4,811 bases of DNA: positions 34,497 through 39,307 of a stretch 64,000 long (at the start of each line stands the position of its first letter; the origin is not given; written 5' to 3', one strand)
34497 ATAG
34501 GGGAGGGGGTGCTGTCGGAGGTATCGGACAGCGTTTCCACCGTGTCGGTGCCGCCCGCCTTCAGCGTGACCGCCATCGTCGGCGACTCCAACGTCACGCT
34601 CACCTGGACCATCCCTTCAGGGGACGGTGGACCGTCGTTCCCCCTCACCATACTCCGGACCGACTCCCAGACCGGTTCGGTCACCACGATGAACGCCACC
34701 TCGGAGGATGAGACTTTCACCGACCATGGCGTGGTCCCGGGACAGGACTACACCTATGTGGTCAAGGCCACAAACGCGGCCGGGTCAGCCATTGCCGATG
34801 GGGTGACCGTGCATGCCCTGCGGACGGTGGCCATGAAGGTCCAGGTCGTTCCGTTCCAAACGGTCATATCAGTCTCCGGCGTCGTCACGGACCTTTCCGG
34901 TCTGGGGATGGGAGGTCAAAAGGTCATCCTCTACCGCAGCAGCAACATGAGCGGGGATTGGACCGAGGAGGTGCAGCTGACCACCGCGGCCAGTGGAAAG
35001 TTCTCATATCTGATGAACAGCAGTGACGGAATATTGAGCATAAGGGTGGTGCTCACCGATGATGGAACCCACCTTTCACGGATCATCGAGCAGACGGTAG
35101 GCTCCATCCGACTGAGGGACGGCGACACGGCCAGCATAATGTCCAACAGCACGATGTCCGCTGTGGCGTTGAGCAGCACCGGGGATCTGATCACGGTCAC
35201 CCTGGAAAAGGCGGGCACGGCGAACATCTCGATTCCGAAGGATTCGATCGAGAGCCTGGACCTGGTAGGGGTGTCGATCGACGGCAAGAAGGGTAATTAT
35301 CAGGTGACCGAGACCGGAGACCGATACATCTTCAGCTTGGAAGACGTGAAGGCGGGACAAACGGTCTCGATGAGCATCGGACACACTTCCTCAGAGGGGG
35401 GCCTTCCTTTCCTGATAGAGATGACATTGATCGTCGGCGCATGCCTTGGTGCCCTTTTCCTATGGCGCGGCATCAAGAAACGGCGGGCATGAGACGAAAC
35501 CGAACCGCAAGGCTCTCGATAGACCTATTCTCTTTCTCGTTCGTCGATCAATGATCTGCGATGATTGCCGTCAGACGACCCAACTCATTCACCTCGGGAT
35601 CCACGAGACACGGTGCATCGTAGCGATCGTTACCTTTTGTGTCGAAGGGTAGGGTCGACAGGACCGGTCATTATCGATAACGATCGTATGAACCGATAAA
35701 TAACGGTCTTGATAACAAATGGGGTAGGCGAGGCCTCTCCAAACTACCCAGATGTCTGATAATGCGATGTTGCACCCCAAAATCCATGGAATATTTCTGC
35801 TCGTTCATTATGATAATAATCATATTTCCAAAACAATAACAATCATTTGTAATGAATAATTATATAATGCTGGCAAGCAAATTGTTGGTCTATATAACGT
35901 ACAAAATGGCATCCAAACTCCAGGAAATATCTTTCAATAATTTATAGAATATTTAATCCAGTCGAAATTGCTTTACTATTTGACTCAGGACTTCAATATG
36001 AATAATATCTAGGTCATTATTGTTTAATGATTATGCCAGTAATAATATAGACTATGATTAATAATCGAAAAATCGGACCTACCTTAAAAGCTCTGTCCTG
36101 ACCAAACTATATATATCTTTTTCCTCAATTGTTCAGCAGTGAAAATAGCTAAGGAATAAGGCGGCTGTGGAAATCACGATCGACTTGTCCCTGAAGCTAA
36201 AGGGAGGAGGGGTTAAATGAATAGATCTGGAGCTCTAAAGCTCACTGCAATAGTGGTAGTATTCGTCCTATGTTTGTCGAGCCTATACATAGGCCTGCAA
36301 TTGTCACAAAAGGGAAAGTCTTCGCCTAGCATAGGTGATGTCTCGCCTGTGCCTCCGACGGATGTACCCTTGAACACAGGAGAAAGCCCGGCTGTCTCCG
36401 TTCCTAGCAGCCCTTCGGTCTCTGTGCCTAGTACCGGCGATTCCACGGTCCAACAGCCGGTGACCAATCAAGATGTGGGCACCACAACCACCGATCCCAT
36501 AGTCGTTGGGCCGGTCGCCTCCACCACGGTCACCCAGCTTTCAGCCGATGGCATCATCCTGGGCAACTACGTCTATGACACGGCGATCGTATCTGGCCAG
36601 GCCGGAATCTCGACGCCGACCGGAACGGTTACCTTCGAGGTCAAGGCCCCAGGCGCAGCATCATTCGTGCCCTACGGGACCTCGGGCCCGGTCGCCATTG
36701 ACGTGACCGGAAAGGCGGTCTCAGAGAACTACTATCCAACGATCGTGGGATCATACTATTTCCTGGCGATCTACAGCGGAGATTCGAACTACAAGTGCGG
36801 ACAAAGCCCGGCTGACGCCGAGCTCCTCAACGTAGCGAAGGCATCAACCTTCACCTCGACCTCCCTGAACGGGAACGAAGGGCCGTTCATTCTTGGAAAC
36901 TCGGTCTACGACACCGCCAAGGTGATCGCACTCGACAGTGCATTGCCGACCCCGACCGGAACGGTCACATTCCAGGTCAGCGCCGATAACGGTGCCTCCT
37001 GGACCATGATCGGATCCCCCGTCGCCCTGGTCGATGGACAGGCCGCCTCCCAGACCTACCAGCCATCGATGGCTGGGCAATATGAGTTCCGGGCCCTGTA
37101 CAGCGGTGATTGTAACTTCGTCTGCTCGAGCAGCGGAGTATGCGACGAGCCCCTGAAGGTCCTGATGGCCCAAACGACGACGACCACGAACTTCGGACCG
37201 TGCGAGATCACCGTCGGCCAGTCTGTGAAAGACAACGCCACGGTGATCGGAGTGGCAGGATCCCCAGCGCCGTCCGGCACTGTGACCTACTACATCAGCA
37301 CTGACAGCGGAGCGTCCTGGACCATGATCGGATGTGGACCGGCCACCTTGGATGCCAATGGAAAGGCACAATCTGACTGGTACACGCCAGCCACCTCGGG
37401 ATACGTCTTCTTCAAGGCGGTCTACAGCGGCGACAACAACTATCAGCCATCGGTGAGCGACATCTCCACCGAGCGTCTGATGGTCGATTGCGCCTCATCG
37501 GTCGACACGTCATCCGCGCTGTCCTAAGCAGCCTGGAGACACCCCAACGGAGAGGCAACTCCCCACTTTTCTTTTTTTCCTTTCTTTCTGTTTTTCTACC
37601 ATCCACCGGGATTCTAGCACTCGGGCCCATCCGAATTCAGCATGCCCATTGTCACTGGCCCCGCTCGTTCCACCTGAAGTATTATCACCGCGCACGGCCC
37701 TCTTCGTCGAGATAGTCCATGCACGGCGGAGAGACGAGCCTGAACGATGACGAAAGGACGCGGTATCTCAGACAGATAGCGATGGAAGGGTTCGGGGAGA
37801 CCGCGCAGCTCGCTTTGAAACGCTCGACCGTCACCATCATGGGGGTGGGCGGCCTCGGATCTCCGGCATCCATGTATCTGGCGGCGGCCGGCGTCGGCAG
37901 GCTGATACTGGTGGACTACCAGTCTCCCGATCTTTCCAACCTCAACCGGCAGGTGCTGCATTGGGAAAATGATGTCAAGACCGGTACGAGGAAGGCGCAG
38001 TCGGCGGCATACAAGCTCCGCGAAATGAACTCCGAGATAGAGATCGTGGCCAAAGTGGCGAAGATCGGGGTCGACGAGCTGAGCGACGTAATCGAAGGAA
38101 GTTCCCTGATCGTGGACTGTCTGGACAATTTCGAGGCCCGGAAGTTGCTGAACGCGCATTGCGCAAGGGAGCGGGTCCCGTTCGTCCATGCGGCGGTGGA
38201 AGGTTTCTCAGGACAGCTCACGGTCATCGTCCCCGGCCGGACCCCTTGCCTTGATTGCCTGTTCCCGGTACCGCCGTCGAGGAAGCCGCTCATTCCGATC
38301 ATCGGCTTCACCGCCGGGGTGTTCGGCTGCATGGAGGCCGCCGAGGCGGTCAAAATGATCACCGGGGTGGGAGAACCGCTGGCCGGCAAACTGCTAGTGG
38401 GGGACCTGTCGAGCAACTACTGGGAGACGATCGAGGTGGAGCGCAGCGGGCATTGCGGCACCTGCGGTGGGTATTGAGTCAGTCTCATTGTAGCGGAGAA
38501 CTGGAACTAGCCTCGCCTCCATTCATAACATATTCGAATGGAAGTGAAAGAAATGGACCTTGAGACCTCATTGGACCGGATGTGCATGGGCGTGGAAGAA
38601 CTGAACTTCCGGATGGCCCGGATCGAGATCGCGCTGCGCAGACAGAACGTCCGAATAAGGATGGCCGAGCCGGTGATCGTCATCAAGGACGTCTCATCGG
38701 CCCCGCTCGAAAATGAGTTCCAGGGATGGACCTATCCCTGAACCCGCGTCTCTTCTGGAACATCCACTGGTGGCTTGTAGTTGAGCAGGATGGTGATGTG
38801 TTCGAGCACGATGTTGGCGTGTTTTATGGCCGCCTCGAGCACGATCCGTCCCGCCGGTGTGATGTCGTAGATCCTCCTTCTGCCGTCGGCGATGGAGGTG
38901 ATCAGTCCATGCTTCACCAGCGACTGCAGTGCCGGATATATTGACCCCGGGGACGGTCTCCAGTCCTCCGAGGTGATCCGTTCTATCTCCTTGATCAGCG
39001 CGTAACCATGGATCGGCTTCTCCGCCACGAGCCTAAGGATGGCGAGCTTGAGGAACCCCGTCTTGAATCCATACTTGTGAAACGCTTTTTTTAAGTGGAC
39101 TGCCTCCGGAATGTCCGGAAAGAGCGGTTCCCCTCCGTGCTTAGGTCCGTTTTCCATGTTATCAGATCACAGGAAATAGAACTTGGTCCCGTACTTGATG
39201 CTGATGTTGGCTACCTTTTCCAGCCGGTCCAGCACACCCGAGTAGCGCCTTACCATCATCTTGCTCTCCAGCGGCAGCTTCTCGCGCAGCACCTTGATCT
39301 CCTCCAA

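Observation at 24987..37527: Surface-protein island led by a membrane-tethered FlaH/KaiC-like protein with a dead P-loop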

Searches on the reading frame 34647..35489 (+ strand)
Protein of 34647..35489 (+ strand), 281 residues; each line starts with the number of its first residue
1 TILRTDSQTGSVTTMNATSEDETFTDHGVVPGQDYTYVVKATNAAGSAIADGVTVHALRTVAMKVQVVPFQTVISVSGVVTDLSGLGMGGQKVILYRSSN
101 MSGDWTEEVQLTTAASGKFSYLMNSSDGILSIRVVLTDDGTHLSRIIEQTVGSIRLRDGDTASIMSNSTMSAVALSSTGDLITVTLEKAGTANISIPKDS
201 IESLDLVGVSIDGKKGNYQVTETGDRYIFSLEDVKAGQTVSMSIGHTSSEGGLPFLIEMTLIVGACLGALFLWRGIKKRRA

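Call 71: search_protein_families(library=pfam, proteins=[window:34647-35489:+], max_evalue=1)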
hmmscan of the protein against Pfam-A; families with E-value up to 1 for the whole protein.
window:34647-35489:+ (281 aa): 6 families
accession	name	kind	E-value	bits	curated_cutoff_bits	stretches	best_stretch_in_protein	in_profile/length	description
PF24695.1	PITM1-3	-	0.039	14.7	27.7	1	89-144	33-93/98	PITM 1-3, beta-sandwich domain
PF06305.16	LapA_dom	-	0.047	14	28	1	238-280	4-47/64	Lipopolysaccharide assembly protein A domain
PF25059.1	FN3_DSCAM-DSCAML_C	-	0.094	13.5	39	1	11-50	34-73/89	DSCAM/DSCAML C-terminal Fn3-like domain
PF24058.1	DUF7359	-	0.11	12.7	27.5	0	9-49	75-115/123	Domain of unknown function (DUF7359)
PF13620.12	CarboxypepD_reg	-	0.17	12.7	32.3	1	75-121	1-42/82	Carboxypeptidase regulatory-like domain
PF03785.20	Peptidase_C25_C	-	0.25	11.7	25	1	164-202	21-57/79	Peptidase family C25, C terminal ig-like domain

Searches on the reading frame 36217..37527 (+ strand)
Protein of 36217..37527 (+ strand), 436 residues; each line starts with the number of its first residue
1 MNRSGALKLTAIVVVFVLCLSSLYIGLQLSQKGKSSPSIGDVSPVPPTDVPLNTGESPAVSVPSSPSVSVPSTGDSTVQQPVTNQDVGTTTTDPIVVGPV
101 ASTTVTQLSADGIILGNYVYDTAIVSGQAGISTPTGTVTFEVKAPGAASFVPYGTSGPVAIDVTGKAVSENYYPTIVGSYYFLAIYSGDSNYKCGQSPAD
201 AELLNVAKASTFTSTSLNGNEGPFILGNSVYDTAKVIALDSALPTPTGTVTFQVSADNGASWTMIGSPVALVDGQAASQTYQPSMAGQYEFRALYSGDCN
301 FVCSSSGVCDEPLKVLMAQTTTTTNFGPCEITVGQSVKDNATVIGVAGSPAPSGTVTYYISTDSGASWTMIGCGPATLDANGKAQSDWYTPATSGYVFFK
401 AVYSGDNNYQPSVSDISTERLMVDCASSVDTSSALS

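Call 7: search_protein_families(library=pfam, proteins=[window:36217-37527:+], max_evalue=0.01)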
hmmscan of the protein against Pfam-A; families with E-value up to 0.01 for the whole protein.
window:36217-37527:+ (436 aa): 2 families
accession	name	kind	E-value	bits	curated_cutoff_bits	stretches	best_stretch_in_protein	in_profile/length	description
PF16640.11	Big_3_5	-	1.4e-20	74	35.5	3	328-415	5-81/88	Bacterial Ig-like domain (group 3)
PF02012.26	BNR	-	0.00057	19.9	27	0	359-369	1-11/12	BNR/Asp-box repeat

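Call 8: search_protein_families(library=ncbifam, proteins=[window:36217-37527:+], max_evalue=0.01)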
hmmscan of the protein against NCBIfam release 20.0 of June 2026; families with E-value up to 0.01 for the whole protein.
window:36217-37527:+ (436 aa): 0 families

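Call 72: search_protein_families(library=padloc, proteins=[window:36217-37527:+], max_evalue=0.001)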
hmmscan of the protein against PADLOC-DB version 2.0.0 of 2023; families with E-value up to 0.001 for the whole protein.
window:36217-37527:+ (436 aa): 0 families

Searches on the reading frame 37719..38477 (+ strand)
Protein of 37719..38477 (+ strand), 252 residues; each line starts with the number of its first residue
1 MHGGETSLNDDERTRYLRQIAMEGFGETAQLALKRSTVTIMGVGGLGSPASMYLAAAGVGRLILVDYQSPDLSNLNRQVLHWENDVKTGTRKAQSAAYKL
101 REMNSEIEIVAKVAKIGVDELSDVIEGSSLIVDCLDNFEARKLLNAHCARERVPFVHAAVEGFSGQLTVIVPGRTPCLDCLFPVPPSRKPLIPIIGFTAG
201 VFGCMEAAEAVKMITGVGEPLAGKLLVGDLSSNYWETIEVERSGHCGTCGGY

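Call 32: search_protein_families(library=pfam, proteins=[window:37719-38477:+], max_evalue=0.001)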
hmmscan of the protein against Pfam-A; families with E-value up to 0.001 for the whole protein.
window:37719-38477:+ (252 aa): 1 family
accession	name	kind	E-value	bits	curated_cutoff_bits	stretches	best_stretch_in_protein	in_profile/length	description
PF00899.27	ThiF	-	1.9e-66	224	28.1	1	16-246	1-236/238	ThiF family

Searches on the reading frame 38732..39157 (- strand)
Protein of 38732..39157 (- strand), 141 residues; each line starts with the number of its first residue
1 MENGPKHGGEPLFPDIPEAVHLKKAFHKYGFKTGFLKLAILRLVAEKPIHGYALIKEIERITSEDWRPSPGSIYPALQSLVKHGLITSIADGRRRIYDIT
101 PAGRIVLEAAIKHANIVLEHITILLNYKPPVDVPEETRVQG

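Call 32: search_protein_families(library=pfam, proteins=[window:38732-39157:-], max_evalue=0.001)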
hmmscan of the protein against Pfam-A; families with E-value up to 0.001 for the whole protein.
window:38732-39157:- (141 aa): 2 families
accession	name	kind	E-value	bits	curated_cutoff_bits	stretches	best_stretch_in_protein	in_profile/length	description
PF03551.20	PadR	-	1.1e-18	67.4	27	1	40-108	1-74/75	Transcriptional regulator PadR-like family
PF02334.22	RTP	-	0.00049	21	26.7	0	34-89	8-64/113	Replication terminator protein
